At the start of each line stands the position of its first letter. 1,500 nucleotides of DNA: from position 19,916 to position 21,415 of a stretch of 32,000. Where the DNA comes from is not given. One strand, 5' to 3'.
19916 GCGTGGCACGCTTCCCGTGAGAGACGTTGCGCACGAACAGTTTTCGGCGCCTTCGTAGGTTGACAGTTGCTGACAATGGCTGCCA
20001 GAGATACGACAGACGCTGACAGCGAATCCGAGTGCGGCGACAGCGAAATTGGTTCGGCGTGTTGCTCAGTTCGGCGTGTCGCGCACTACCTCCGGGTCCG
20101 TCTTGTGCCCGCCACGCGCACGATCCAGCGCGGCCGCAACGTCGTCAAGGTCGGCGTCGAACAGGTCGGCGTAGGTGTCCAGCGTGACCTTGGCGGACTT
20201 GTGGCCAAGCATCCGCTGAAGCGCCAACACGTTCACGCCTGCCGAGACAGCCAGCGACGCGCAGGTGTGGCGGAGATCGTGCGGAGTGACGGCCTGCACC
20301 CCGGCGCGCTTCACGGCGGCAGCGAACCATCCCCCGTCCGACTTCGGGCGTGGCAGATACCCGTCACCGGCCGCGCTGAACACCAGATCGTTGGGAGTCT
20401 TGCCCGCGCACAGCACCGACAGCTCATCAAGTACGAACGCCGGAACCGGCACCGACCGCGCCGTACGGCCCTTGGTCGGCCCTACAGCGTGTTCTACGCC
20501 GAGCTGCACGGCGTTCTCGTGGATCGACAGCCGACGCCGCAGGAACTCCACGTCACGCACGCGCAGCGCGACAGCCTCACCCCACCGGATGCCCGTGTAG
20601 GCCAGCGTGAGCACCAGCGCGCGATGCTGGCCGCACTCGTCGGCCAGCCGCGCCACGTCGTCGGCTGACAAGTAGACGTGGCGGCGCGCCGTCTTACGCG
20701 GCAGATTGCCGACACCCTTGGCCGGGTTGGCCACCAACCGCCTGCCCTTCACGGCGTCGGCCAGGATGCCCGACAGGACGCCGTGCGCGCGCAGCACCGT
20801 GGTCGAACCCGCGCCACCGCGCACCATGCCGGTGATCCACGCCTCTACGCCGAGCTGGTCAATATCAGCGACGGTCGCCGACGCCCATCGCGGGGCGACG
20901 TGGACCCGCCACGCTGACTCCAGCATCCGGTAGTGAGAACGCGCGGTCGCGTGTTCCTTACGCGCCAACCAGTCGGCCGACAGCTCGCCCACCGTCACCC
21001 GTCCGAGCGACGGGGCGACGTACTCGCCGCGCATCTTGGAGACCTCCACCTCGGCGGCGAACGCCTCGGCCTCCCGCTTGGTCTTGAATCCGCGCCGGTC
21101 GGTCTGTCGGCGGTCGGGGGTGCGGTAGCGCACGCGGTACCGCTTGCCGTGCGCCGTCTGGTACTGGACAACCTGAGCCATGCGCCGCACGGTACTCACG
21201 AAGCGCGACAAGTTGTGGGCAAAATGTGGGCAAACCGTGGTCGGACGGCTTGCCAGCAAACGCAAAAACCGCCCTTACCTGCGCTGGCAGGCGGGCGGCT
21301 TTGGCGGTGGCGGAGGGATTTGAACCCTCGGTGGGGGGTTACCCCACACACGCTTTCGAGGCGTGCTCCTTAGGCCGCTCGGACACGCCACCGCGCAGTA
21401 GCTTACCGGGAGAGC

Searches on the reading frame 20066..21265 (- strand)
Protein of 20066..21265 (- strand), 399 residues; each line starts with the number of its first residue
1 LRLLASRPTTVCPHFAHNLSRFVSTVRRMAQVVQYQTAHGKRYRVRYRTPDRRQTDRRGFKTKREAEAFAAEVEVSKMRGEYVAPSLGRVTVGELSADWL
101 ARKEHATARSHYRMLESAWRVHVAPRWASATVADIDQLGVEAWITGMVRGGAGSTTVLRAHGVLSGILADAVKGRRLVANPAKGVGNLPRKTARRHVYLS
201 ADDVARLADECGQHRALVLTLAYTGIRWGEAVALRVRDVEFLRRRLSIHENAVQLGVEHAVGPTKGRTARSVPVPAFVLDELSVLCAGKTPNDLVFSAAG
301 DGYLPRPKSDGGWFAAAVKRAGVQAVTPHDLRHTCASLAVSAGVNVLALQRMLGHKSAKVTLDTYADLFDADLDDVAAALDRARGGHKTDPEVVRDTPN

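Call 7: search_protein_families(library=pfam, proteins=[window:20066-21265:-], max_evalue=0.01)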
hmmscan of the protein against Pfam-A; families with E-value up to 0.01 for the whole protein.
window:20066-21265:- (399 aa): 3 families
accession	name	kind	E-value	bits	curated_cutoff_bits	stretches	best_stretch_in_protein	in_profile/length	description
PF00589.27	Phage_integrase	-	3.4e-20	73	27.1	1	199-369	3-169/172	Phage integrase family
PF14657.12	Arm-DNA-bind_4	-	1.5e-07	31.3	22.3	1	43-75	6-40/47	Arm DNA-binding domain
PF22022.2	Phage_int_M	-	0.0035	18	27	0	95-183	4-91/96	Phage integrase central domain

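Call 8: search_protein_families(library=phrogs, proteins=[window:20066-21265:-], max_evalue=0.001)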
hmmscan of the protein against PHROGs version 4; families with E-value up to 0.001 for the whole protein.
window:20066-21265:- (399 aa): 7 families
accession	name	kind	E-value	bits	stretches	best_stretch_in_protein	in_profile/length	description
phrog_1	-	integration and excision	6.4e-68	231.5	1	39-390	120-457/611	integrase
phrog_216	-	integration and excision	4.3e-37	128.8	1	176-382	34-238/301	integrase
phrog_35951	-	unknown function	2.2e-09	38.7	1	311-382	7-76/97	-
phrog_7269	-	integration and excision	5.1e-08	33.7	1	325-386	27-86/89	integrase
phrog_23783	-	integration and excision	2e-07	32.1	1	43-183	19-150/162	integrase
phrog_7685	-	integration and excision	2.7e-07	31.4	1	322-378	177-233/240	integrase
phrog_25190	-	integration and excision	0.00029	22.1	1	319-384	40-105/109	integrase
